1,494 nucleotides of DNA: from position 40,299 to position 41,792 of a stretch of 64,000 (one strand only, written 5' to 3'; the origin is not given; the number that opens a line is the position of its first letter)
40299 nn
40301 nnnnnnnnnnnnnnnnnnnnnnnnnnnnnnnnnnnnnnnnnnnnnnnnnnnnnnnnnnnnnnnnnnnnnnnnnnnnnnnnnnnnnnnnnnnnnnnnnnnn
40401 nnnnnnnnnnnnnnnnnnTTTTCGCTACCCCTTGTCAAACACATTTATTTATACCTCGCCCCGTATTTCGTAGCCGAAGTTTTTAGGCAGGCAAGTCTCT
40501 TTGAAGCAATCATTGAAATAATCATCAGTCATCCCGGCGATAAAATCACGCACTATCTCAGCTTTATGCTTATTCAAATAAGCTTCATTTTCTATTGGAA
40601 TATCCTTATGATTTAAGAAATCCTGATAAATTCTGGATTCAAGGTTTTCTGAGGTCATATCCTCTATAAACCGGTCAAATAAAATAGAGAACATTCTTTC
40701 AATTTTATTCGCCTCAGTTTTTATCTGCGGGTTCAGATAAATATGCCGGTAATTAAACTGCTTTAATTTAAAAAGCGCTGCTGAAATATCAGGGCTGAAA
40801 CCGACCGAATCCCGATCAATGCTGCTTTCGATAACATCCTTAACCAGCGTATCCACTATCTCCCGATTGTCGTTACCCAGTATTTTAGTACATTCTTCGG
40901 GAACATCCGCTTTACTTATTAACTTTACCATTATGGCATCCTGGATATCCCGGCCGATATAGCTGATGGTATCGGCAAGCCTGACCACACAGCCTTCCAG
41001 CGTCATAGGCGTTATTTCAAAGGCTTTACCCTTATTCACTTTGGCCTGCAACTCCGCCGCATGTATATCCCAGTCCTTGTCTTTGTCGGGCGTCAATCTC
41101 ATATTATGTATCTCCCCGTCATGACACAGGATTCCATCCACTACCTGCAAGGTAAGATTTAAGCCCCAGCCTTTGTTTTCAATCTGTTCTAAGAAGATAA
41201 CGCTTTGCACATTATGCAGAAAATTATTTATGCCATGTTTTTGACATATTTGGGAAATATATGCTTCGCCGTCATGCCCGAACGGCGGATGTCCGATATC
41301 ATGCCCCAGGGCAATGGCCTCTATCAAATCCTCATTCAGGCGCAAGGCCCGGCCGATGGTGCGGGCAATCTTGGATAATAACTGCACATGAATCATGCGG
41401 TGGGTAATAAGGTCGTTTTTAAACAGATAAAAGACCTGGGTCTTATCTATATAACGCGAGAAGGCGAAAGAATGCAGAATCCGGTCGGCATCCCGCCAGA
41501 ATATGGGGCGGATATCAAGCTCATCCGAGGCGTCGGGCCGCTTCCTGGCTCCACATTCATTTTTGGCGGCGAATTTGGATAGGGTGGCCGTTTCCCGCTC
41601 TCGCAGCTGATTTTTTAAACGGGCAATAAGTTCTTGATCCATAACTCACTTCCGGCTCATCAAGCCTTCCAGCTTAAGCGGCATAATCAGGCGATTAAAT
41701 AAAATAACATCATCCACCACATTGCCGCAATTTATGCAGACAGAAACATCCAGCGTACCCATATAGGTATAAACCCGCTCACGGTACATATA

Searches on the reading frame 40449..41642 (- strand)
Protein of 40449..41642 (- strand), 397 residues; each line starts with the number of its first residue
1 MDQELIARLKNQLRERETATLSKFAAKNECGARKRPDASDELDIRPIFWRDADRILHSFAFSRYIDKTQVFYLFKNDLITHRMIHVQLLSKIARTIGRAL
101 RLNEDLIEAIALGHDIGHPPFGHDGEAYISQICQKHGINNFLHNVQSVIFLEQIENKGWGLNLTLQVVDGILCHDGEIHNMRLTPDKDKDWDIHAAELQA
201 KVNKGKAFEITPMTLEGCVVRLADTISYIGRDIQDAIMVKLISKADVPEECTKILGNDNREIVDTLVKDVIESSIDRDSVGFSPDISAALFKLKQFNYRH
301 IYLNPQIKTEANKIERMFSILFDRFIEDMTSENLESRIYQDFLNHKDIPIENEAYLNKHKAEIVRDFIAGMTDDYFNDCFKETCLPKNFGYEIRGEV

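Call 3: search_protein_families(library=pfam, proteins=[window:40449-41642:-], max_evalue=0.1)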
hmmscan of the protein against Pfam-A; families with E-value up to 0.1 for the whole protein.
window:40449-41642:- (397 aa): 3 families
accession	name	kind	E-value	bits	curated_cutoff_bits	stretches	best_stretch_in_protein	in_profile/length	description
PF13286.11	HD_assoc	-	1.5e-11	45.1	22.2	1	280-380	1-89/91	Phosphohydrolase-associated domain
PF01966.28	HD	-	1.6e-10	41.7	22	1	84-227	3-114/116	HD domain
PF19548.4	CHRDL_1_2_C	-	0.035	14.9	27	0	124-156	85-117/120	Chordin-like protein 1/2 C-terminal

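Call 4: search_protein_families(library=padloc, proteins=[window:40449-41642:-], max_evalue=0.1)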
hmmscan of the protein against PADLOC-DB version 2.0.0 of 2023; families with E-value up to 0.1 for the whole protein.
window:40449-41642:- (397 aa): 4 families
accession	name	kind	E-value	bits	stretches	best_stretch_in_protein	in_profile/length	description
PDLC02374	dGTPase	-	2.7e-57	192.9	1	23-385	21-372/395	-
PDLC02079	Cas3b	-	0.0029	13.8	1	82-161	14-90/691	-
PDLC00940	Cas3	-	0.0066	14.7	1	88-199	18-120/178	CRISPR-associated endonuclease Cas3-HD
PDLC01254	Cas3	-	0.018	13.3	1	85-226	12-134/164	CAS-I; effector_G3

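Call 5: search_protein_families(library=ncbifam, proteins=[window:40449-41642:-], max_evalue=0.1)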
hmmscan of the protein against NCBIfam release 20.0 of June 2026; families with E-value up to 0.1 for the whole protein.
window:40449-41642:- (397 aa): 13 families
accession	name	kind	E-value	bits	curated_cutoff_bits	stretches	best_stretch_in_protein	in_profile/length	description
NF002327.0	PRK01286.1-2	equivalog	3e-91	306.1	393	1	8-389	3-342/345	deoxyguanosinetriphosphate triphosphohydrolase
NF002329.0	PRK01286.1-4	equivalog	6.8e-69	232.7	494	2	9-176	3-165/342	deoxyguanosinetriphosphate triphosphohydrolase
TIGR01353.1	dGTP_triPase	subfamily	3.1e-53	181.7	152.35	2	45-248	2-227/389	dGTP triphosphohydrolase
NF002326.0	PRK01286.1-1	equivalog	2.8e-52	178.3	390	2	17-246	5-217/379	deoxyguanosinetriphosphate triphosphohydrolase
NF002328.0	PRK01286.1-3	equivalog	5.2e-43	147.5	467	2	30-242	23-232/404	deoxyguanosinetriphosphate triphosphohydrolase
NF041026.1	antiphage_dGTPase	exception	1e-39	136.9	400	3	33-192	4-174/425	anti-phage deoxyguanosine triphosphatase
NF002330.0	PRK01286.1-5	equivalog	2.4e-35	122.4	511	2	45-245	25-214/384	deoxyguanosinetriphosphate triphosphohydrolase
NF003701.1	PRK05318.1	subfamily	3.9e-33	115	383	3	37-183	9-167/426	anti-phage deoxyguanosine triphosphatase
NF002829.0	PRK03007.1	equivalog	3e-29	102.2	385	1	36-245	20-233/425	deoxyguanosinetriphosphate triphosphohydrolase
NF002205.0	PRK01096.1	equivalog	3.6e-23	82.3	439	2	38-145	18-141/444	deoxyguanosinetriphosphate triphosphohydrolase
NF003429.0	PRK04926.1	equivalog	7.1e-16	58.1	405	2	33-155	17-159/500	dGTPase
TIGR00277.1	HDIG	domain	0.0037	17.1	27.6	1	77-119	4-42/84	HDIG domain-containing metalloprotein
TIGR01596.1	cas3_HD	equivalog_domain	0.025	14.7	43.45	0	88-199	18-120/178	CRISPR-associated endonuclease Cas3''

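Call 11: find_homologous_proteins(query=window:40449-41642:-, max_evalue=0.00001)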
Query window:40449-41642:- (397 aa): 8000 proteins with E <= 0.00001 among 8000 candidates; the best 120 are listed.
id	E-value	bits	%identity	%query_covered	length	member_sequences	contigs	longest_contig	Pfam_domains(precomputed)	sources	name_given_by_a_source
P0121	8.3e-268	906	100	100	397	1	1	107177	PF13286.12,PF01966.29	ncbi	-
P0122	2.7e-221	753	84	99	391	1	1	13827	PF13286.12,PF01966.29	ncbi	-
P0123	7.8e-201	685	77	100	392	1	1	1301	PF13286.12,PF01966.29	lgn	-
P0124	5.0e-200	683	77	99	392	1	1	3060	PF13286.12,PF01966.29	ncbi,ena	-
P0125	6.9e-182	623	70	99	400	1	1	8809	PF13286.12,PF01966.29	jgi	jgi:dGTPase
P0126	9.7e-170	583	67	99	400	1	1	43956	PF13286.12,PF01966.29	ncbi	-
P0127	2.4e-139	483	58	99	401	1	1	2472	PF13286.12,PF01966.29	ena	-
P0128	1.2e-138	481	57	99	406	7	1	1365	PF13286.12,PF01966.29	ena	-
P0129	2.3e-138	480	57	99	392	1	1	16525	PF13286.12,PF01966.29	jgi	jgi:dGTPase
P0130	5.0e-138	479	57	99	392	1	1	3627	PF13286.12,PF01966.29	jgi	-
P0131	7.2e-138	478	57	99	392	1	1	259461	PF13286.12,PF01966.29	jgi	-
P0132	1.2e-136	474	56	99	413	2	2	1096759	PF13286.12,PF01966.29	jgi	-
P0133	3.0e-136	473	55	99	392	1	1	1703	PF13286.12,PF01966.29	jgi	-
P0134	3.1e-135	469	56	100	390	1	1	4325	PF13286.12,PF01966.29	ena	-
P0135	4.2e-135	469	56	98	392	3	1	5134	PF13286.12,PF01966.29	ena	-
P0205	4.9e-127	442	55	94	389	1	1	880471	PF13286.12,PF01966.29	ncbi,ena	-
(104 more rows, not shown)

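Call 13: find_encoding_contigs(protein=P0122, flank=10000, max_places=3)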
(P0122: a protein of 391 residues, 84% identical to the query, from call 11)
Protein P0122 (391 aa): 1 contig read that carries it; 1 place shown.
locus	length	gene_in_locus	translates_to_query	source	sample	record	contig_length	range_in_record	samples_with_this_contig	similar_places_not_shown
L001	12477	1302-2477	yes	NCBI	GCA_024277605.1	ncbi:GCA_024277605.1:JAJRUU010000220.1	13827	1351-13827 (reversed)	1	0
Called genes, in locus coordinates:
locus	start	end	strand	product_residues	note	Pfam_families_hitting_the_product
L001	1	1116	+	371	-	?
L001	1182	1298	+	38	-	-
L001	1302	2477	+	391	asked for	PF01966:HD, PF13286:HD_assoc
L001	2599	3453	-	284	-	PF01145:Band_7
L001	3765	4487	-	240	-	PF01145:Band_7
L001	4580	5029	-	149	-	PF00571:CBS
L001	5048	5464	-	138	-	PF01398:JAB, PF14464:Prok-JAB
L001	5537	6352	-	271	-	-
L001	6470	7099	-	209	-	PF11617:Cu-binding_MopE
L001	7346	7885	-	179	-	-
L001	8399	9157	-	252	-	PF02361:CbiQ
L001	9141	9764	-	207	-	PF01891:CbiM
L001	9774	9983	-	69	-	PF00403:HMA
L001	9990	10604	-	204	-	-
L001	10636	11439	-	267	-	PF10670:DUF4198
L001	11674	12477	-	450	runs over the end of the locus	PF04966:OprB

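Call 14: find_encoding_contigs(protein=P0126, flank=10000, max_places=3)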
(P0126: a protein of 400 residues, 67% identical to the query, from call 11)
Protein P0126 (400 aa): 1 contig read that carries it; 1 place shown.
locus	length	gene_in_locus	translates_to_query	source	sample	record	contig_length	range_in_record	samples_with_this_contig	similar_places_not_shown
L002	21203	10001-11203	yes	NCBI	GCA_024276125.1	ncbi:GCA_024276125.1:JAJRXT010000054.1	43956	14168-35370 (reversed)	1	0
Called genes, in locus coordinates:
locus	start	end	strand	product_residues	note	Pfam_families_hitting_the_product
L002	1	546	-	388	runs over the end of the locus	PF03702:AnmK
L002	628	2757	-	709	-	PF00107:ADH_zinc_N, PF01408:GFO_IDH_MocA, PF22725:GFO_IDH_MocA_C3 (weak)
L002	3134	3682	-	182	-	PF00383:dCMP_cyt_deam_1, PF14437:MafB19-deam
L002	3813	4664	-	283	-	PF00753:Lactamase_B, PF23023:Anti-Pycsar_Apyc1, PF12706:Lactamase_B_2 (weak)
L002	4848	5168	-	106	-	PF22600:MTPAP-like_central (weak), PF01909:NTP_transf_2 (weak), PF18765:Polbeta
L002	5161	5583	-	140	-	PF08780:NTase_sub_bind, PF01934:HepT-like (weak)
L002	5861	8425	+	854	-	PF13414:TPR_11 (faint), PF00515:TPR_1 (faint), PF07719:TPR_2 (faint), PF12895:ANAPC3 (faint), PF23914:TPR_CcmH_CycH (weak), PF13432:TPR_16 (weak), PF12969:DUF3857, PF01841:Transglut_core, +6 more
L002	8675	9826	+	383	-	PF00696:AA_kinase, PF01472:PUA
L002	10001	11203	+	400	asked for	PF01966:HD, PF13286:HD_assoc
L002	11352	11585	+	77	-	-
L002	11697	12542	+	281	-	PF13489:Methyltransf_23, PF08241:Methyltransf_11, PF08242:Methyltransf_12 (weak), PF13649:Methyltransf_25 (faint)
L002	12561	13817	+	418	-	PF00171:Aldedh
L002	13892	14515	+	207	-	PF01467:CTP_transf_like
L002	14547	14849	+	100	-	PF02410:RsfS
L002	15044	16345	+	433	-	PF06305:LapA_dom, PF07219:HemY_N (weak), PF25063:ARM_TT21_C (faint), PF13428:TPR_14 (faint), PF25064:ARM_TT21_5th (faint), PF12895:ANAPC3 (faint), PF14559:TPR_19, PF18073:Zn_ribbon_LapB, +13 more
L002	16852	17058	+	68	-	-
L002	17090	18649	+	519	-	PF01676:Metalloenzyme, PF06415:iPGM_N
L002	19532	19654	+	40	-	-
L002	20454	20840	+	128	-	PF23198:PDE8A_N (weak), PF00072:Response_reg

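Call 15: find_encoding_contigs(protein=P0124, flank=10000, max_places=3)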
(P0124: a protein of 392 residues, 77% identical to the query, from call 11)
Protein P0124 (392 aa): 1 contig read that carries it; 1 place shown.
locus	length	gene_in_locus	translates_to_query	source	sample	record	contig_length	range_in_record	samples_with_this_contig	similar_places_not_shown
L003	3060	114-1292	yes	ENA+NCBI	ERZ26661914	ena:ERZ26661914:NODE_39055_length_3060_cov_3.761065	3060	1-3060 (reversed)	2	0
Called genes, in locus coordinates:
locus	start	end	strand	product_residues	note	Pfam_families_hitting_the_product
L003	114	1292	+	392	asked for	PF01966:HD, PF13286:HD_assoc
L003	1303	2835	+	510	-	PF01555:N6_N4_Mtase, PF04471:Mrr_cat, PF22722:NA-iREase1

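Call 20: find_encoding_contigs(protein=P0132, flank=6000, max_places=2)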
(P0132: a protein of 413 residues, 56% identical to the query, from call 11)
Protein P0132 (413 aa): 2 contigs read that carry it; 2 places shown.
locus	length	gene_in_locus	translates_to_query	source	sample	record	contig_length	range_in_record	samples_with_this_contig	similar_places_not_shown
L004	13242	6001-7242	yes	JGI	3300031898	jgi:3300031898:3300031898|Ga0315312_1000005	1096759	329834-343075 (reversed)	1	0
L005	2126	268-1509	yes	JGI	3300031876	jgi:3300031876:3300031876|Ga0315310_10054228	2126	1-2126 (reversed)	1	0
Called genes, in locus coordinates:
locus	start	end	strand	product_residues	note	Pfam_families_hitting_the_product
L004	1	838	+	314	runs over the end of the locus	PF00296:Bac_luciferase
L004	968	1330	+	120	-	PF13650:Asp_protease_2, PF13975:gag-asp_proteas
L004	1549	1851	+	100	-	-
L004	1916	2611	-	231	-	PF01987:AIM24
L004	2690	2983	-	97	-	-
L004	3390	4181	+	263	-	PF01040:UbiA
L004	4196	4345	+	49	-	-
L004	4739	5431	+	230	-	PF14512:TM1586_NiRdase (faint), PF00881:Nitroreductase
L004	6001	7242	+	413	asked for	PF01966:HD, PF13286:HD_assoc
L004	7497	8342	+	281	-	PF04015:DUF362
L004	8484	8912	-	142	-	-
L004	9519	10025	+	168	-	PF27217:AF_0155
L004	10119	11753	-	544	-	PF00890:FAD_binding_2, PF01134:GIDA (weak), PF01266:DAO (faint), PF03486:HI0933_like, PF07992:Pyr_redox_2 (weak), PF12831:FAD_oxidored, PF02910:Succ_DH_flav_C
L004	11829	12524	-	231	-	PF03587:EMG1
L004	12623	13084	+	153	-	PF00258:Flavodoxin_1, PF12724:Flavodoxin_5, PF03358:FMN_red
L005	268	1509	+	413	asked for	PF01966:HD, PF13286:HD_assoc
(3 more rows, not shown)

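Call 21: find_encoding_contigs(protein=P0205, flank=6000, max_places=2)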
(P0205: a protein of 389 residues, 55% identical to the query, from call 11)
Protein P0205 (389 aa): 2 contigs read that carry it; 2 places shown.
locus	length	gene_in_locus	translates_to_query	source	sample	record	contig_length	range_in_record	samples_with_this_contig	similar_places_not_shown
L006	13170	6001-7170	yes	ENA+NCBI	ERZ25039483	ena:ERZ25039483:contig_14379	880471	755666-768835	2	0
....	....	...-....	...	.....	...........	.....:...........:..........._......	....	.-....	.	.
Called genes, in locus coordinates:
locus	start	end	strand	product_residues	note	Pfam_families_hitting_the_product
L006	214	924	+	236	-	PF01209:Ubie_methyltran, PF13489:Methyltransf_23, PF13649:Methyltransf_25, PF13847:Methyltransf_31, PF08241:Methyltransf_11, PF08242:Methyltransf_12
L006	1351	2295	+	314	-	PF00140:Sigma70_r1_2, PF04542:Sigma70_r2, PF04545:Sigma70_r4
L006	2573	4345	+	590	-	PF14559:TPR_19, PF25062:ARM_TT21_N (weak), PF04733:Coatomer_E (weak), PF13429:TPR_15 (weak), PF14559:TPR_19 (weak), PF14559:TPR_19, PF13371:TPR_9, PF13432:TPR_16, +34 more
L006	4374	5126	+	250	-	-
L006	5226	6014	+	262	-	PF08443:RimK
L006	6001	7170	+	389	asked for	PF01966:HD, PF13286:HD_assoc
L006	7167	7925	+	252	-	PF27030:AbpE_bact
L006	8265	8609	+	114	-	PF06305:LapA_dom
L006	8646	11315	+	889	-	PF01624:MutS_I, PF05188:MutS_II, PF05192:MutS_III, PF05190:MutS_IV, PF00488:MutS_V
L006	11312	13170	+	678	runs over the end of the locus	PF13174:TPR_6 (faint), PF11741:AMIN, PF01520:Amidase_3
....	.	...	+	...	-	?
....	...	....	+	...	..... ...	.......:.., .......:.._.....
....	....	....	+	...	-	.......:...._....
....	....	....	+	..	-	?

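Call 54: search_solved_structures(query=window:40449-41642:-, max_evalue=0.00001)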
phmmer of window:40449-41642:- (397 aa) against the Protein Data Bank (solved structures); distinct sequences matched with E-value up to 0.00001: 17.
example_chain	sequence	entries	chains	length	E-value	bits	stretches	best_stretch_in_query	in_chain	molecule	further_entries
2dqb_A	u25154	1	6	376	5.1e-34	121.2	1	12-176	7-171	Deoxyguanosinetriphosphate triphosphohydrolase, putative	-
9p8w_A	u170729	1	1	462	9.1e-20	74.3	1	36-175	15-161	Deoxyguanosinetriphosphate triphosphohydrolase-like protein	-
9vwa_A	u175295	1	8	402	7.9e-19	71.2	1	45-251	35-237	Deoxyguanosinetriphosphate triphosphohydrolase-like protein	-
9vwc_A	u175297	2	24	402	1.9e-17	66.7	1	45-251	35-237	Deoxyguanosinetriphosphate triphosphohydrolase-like protein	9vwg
7lwz_B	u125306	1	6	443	5.4e-17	65.2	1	43-175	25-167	Deoxyguanosinetriphosphate triphosphohydrolase-like protein 1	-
9p8s_A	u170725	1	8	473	3.6e-12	49.3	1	34-136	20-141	DNTP triphosphohydrolase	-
9p8t_A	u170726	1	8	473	9.1e-12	48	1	34-135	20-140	DNTP triphosphohydrolase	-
2pgs_A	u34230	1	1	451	2.3e-10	43.3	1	40-130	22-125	Putative deoxyguanosinetriphosphate triphosphohydrolase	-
4x9e_A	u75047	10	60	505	2.6e-10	43.2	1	39-131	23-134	Deoxyguanosinetriphosphate triphosphohydrolase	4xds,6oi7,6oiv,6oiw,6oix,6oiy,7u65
3bg2_A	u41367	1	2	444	6.3e-10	41.9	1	40-133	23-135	DGTP triphosphohydrolase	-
7tu0_A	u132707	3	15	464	6.9e-10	41.8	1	40-133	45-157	dGTP triphosphohydrolase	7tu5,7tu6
9p8v_A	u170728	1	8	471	8.5e-10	41.5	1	34-135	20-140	DNTP triphosphohydrolase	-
9p8u_A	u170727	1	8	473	9e-10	41.4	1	34-135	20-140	DNTP triphosphohydrolase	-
7tu1_A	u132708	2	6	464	3.9e-09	39.3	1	40-133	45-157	dGTP triphosphohydrolase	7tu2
7tu7_A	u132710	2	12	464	1.1e-08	37.9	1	40-133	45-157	dGTP triphosphohydrolase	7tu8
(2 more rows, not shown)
